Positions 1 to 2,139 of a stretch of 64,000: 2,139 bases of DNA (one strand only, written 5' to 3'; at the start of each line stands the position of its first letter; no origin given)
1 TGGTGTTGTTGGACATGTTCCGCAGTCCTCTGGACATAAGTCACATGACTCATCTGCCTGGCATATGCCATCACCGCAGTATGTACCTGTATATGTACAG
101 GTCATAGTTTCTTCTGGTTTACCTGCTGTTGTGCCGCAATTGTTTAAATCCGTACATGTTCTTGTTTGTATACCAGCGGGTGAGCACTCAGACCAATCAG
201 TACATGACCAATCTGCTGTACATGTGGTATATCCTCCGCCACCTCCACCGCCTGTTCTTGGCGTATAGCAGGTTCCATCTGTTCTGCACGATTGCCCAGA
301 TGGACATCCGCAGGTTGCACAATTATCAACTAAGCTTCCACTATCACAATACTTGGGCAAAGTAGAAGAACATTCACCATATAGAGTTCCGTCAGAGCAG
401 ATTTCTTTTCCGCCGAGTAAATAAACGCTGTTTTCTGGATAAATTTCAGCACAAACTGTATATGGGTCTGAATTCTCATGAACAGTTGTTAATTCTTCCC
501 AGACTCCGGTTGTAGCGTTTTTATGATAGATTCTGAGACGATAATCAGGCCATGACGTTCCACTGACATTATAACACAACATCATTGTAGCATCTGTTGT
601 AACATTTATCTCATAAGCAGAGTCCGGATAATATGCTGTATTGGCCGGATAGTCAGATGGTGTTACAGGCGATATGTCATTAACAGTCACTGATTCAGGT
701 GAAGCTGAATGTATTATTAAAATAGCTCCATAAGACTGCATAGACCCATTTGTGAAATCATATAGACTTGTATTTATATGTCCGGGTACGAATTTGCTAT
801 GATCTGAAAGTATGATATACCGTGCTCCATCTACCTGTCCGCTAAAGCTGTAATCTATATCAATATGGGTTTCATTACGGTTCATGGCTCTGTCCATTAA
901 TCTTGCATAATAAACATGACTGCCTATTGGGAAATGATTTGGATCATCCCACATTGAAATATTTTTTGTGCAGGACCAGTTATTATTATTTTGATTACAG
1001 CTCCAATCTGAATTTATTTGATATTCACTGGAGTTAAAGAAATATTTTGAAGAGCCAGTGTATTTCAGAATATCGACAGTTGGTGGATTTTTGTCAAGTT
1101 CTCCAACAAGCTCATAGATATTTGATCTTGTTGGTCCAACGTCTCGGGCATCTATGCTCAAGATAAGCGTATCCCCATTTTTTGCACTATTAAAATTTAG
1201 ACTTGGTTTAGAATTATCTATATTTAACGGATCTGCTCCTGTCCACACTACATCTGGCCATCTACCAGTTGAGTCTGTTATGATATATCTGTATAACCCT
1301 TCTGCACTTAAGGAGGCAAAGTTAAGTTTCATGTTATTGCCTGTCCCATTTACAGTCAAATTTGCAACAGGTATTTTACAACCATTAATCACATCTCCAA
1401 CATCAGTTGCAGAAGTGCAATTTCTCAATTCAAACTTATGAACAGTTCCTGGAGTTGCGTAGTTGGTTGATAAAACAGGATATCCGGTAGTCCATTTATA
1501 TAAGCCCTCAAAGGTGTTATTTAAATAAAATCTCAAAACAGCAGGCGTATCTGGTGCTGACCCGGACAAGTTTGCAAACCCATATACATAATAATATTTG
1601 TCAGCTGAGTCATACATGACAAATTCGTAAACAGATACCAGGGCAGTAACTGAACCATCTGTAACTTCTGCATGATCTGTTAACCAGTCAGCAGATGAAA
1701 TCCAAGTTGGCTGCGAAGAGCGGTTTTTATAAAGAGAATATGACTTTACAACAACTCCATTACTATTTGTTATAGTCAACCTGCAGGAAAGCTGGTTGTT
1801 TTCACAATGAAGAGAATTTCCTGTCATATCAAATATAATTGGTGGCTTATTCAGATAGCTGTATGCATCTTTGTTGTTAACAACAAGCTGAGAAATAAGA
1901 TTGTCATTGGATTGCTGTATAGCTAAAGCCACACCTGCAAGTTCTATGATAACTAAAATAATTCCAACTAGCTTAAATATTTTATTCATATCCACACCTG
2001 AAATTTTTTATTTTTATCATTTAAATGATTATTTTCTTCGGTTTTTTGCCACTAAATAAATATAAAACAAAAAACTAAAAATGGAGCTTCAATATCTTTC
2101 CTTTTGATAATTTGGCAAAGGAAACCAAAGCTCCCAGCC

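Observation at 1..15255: Accessory cell-surface locus with a 3915-aa giant modular protein flanked by TSP3-like and TSP1-like repeat proteins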

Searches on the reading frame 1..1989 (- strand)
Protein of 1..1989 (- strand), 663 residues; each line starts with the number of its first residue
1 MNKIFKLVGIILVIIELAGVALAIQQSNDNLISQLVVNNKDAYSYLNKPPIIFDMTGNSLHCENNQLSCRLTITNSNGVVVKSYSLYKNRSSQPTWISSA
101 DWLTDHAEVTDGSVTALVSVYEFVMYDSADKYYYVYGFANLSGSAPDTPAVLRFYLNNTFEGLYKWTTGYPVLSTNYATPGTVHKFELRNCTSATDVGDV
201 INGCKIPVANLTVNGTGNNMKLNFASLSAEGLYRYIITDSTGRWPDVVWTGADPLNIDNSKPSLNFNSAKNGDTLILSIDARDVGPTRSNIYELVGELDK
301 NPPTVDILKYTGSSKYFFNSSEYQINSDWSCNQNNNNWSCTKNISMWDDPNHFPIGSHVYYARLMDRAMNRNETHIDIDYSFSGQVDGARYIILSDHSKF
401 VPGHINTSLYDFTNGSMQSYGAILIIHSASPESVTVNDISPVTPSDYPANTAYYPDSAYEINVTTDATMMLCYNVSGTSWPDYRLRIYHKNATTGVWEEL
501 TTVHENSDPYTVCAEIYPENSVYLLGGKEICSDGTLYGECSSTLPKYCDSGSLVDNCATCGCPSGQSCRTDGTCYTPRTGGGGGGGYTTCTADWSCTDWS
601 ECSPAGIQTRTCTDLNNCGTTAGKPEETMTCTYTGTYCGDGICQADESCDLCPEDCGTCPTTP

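Call 10: search_protein_families(library=pfam, proteins=[window:1-1989:-], max_evalue=0.01)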
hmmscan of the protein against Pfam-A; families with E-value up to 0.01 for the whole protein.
window:1-1989:- (663 aa): 0 families

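Call 11: search_protein_families(library=ncbifam, proteins=[window:1-1989:-], max_evalue=0.01)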
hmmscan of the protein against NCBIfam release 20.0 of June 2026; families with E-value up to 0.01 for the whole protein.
window:1-1989:- (663 aa): 0 families

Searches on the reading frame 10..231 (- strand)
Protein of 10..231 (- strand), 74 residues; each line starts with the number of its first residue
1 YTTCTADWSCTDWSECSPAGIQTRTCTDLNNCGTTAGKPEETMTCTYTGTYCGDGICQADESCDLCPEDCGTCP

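Call 84: search_solved_structures(query=window:10-231:-, max_evalue=10, show_alignments=3)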
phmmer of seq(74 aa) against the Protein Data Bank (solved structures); distinct sequences matched with E-value up to 10: 2.
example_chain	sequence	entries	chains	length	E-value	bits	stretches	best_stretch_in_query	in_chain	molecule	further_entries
1u17_A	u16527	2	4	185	0.96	13.1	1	8-46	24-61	Nitrophorin 1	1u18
8oxr_A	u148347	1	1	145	6.4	10.5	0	4-26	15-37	Thrombospondin type-1 domain-containing protein 7A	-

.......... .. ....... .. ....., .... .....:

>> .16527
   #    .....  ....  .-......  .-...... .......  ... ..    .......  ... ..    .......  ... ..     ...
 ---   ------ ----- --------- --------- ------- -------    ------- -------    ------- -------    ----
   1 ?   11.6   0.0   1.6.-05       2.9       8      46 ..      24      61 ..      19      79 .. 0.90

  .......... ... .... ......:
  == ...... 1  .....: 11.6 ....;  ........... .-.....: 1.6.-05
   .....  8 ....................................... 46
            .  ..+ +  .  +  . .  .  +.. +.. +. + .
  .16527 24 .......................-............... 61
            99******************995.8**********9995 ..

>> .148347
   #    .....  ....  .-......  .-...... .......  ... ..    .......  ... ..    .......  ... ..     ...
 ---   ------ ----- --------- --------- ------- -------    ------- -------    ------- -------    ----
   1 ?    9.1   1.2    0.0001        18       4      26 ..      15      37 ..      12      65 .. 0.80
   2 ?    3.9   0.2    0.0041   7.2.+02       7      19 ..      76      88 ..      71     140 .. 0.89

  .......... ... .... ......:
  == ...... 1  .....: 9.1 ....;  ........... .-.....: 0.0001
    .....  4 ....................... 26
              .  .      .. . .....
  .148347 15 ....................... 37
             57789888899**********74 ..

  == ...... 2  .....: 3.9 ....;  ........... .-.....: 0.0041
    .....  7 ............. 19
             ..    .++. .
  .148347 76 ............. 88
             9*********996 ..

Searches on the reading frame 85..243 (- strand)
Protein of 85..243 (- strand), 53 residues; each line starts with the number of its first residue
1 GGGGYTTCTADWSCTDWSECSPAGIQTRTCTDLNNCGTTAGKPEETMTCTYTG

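Call 100: find_related_loci(query=A5, collection=metagenome_contigs, flank=10000)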
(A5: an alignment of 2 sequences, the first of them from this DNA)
Query A5 (53 aa) in metagenome_contigs; peptide patterns used: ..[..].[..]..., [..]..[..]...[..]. (x = any residue, [..] = any of these).
129 stretches matched a pattern; 28 encode a relative of the query (tblastn E <= 1e-3); 28 distinct loci.
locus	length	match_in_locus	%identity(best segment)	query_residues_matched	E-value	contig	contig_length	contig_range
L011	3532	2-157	92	2-53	8e-28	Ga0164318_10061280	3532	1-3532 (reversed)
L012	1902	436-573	65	7-52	1e-17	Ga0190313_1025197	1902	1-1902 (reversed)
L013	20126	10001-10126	70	7-49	6e-15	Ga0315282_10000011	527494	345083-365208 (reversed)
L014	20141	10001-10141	62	7-53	3e-17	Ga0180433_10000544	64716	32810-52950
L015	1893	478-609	59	8-51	5e-16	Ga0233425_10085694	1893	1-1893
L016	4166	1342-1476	58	8-52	3e-15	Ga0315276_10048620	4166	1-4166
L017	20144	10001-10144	59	2-50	8e-15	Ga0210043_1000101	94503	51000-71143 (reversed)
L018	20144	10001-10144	59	2-50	8e-15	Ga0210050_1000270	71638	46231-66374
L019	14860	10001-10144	54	5-52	6e-14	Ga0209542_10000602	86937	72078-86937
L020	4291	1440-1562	62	8-49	2e-13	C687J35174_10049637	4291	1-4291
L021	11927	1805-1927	62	8-49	2e-13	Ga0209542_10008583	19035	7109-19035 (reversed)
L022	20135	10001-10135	54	4-49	5e-13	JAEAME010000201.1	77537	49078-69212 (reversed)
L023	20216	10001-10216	60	7-52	7e-13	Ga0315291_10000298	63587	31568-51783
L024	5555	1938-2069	51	8-52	1e-12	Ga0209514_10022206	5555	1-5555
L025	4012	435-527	63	7-38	2e-11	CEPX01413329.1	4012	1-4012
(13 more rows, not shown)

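Call 104: search_protein_families(library=pfam, alignment_id=A6, max_evalue=10)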
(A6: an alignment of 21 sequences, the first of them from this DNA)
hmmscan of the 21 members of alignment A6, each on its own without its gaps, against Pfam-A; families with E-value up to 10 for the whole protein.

A. member 1, seq(48 aa): 1 family
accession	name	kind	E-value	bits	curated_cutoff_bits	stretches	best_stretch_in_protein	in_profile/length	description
PF19030.6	TSP1_ADAMTS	-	0.078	13.7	23.8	1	8-46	1-51/55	Thrombospondin type 1 domain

B. families by the number of members that match (of 21 scanned): 8 families
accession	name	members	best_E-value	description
PF19030.6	TSP1_ADAMTS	3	0.078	Thrombospondin type 1 domain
PF03450.22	CO_deh_flav_C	1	0.079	CO dehydrogenase flavoprotein C-terminal domain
PF05901.16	Excalibur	1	0.2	Excalibur calcium-binding domain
PF21284.3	C7_FIM2_N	1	0.23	Complement component C7, FIM2 N-terminal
PF00053.31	EGF_laminin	1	0.57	Laminin EGF domain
PF06687.17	SUR7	1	1.8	SUR7/PalI family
PF07127.16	Nodulin_late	1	8.6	Late nodulin domain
PF10104.14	Brr6_like_C_C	1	9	Di-sulfide bridge nucleocytoplasmic transport domain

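Call 105: search_solved_structures(query=A6, max_evalue=10, show_alignments=3)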
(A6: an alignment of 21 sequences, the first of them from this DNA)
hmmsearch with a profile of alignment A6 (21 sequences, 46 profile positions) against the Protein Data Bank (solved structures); distinct sequences matched with E-value up to 10: 0.
